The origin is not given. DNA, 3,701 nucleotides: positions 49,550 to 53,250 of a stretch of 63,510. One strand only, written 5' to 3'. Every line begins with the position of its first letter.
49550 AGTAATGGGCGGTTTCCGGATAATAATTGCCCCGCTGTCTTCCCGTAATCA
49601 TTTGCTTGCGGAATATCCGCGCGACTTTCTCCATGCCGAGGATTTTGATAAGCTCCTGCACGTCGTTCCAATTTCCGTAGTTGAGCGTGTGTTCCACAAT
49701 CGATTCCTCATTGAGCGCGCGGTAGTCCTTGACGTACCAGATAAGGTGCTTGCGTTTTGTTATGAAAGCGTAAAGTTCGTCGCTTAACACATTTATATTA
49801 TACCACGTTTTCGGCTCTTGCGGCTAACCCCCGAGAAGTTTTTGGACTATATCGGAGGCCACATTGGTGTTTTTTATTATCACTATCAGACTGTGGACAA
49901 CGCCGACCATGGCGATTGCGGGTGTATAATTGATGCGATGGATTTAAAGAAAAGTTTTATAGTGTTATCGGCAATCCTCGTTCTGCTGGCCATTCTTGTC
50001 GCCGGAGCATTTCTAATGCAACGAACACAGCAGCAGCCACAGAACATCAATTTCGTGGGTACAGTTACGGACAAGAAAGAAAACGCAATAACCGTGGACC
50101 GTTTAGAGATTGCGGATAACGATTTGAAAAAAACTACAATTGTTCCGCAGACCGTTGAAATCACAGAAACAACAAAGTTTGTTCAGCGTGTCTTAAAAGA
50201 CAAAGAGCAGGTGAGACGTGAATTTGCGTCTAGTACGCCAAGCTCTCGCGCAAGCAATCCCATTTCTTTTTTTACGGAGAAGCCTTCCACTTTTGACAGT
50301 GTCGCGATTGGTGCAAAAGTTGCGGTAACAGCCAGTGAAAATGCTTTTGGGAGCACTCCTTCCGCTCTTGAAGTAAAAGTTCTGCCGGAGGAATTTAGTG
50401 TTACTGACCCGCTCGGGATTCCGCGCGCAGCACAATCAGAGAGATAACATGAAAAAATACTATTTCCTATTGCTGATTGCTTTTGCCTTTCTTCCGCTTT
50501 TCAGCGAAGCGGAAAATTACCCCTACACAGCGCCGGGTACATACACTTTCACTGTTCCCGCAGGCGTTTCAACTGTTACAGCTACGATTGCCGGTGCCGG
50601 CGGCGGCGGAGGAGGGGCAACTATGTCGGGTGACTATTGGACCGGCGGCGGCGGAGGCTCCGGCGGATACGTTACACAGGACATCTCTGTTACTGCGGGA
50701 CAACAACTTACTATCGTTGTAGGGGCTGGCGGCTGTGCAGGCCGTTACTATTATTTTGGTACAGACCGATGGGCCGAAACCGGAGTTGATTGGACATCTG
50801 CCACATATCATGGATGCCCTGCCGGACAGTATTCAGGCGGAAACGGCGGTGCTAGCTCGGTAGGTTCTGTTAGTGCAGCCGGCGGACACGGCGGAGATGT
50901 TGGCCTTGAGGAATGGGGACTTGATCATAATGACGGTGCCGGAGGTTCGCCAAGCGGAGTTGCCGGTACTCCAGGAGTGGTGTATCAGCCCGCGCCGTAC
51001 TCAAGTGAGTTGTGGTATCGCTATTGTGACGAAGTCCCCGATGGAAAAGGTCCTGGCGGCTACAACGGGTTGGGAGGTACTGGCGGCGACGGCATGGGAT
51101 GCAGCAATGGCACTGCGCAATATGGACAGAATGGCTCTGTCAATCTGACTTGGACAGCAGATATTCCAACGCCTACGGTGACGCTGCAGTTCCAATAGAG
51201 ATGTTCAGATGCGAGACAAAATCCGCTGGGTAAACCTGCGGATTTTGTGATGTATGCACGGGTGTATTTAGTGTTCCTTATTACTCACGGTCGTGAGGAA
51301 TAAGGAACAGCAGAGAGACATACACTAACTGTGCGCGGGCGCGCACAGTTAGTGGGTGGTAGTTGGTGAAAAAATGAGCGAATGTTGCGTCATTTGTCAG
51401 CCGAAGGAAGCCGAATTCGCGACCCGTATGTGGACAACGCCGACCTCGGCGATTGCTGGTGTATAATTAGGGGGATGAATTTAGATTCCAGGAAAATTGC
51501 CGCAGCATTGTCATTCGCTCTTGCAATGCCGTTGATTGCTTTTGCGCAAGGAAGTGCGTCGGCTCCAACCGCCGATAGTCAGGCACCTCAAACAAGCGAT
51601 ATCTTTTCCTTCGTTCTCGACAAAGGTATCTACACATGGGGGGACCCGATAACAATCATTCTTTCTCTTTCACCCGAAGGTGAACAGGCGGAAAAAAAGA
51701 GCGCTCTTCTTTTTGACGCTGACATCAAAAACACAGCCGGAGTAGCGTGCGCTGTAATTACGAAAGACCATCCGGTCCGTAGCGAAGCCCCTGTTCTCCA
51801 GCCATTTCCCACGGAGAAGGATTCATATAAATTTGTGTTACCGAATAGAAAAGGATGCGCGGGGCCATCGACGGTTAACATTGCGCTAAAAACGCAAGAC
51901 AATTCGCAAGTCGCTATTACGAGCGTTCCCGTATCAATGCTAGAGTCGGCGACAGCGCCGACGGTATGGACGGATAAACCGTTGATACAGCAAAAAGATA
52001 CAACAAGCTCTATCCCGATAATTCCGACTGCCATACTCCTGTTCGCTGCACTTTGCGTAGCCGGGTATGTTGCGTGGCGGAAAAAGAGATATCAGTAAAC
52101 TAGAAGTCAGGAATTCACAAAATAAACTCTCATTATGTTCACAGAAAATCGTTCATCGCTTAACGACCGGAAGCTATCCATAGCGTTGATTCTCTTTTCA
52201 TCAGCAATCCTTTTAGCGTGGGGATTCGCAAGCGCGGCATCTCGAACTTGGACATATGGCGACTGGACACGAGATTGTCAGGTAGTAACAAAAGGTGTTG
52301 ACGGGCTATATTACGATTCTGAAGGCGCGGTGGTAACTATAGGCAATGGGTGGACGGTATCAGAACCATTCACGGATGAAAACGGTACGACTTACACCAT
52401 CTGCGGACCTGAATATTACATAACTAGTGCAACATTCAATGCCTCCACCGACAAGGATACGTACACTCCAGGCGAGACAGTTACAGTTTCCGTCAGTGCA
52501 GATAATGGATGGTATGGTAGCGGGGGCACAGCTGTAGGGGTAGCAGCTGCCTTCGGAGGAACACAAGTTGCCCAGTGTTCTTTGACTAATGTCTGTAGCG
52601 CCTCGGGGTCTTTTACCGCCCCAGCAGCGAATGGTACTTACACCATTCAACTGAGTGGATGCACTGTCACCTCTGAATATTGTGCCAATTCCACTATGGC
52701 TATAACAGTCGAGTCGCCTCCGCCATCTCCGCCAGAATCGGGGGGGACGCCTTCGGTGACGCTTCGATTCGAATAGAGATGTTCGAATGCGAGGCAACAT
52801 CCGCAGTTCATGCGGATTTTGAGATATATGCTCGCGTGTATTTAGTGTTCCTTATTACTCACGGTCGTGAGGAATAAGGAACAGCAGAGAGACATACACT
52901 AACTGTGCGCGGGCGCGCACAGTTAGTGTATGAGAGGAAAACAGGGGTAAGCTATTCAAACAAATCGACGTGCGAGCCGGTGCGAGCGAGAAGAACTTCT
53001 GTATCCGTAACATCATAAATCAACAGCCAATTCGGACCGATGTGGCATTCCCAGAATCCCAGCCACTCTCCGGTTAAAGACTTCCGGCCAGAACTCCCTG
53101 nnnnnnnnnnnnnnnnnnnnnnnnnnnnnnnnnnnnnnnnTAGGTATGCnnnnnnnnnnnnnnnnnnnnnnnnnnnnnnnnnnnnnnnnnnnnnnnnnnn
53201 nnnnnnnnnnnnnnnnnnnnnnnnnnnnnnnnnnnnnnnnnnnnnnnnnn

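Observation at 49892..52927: Two tandem two-gene secreted-protein cassettes share a 40-nt promoter module and a ~175-nt three-hairpin terminator module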

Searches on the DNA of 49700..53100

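Call 102: search_rna_families(source=window, start=49700, end=53100, threshold=evalue, max_evalue=1)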
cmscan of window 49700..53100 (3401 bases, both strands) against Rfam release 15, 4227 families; matches with E-value up to 1: 4.
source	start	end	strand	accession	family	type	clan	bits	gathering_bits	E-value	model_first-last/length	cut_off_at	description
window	51268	51313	-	RF00701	mir-126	Gene; miRNA;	-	24.3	47.2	0.15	1-74/74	no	mir-126 microRNA precursor family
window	52842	52887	-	RF00701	mir-126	Gene; miRNA;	-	24.3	47.2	0.15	1-74/74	no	mir-126 microRNA precursor family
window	51268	51313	+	RF00701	mir-126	Gene; miRNA;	-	23.9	47.2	0.2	1-74/74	no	mir-126 microRNA precursor family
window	52842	52887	+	RF00701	mir-126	Gene; miRNA;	-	23.9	47.2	0.2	1-74/74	no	mir-126 microRNA precursor family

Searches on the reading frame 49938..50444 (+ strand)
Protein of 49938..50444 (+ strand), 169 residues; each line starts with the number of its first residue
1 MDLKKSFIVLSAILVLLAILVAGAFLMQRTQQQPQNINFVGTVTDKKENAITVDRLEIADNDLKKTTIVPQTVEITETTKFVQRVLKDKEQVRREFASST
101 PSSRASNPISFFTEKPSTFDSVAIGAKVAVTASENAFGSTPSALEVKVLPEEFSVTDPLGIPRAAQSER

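Call 12: search_protein_families(library=pfam, proteins=[window:49938-50444:+], max_evalue=0.1)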
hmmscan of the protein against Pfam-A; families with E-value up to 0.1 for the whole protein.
window:49938-50444:+ (169 aa): 0 families

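Call 49: find_homologous_proteins(query=window:49938-50444:+, max_evalue=0.001)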
Query window:49938-50444:+ (169 aa): 2 proteins with E <= 0.001 among 141 candidates.
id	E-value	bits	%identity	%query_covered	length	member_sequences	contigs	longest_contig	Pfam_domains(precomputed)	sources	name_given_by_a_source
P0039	4.6e-98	343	100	100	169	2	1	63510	-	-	-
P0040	4.1e-49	184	62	93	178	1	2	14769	-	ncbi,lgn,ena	-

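Call 51: search_protein_families(library=phrogs, proteins=[window:49938-50444:+], max_evalue=0.01)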
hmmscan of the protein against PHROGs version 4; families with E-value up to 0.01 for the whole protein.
window:49938-50444:+ (169 aa): 0 families

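Call 52: search_protein_families(library=ncbifam, proteins=[window:49938-50444:+], max_evalue=0.01)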
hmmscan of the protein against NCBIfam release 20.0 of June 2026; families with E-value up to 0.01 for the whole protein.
window:49938-50444:+ (169 aa): 1 family
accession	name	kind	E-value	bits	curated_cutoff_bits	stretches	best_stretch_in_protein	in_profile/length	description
NF050014.1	HpsJ_like_B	equivalog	0.0061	16.3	260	1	2-122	81-194/254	hormogonium polysaccharide biosynthesis protein HpsJ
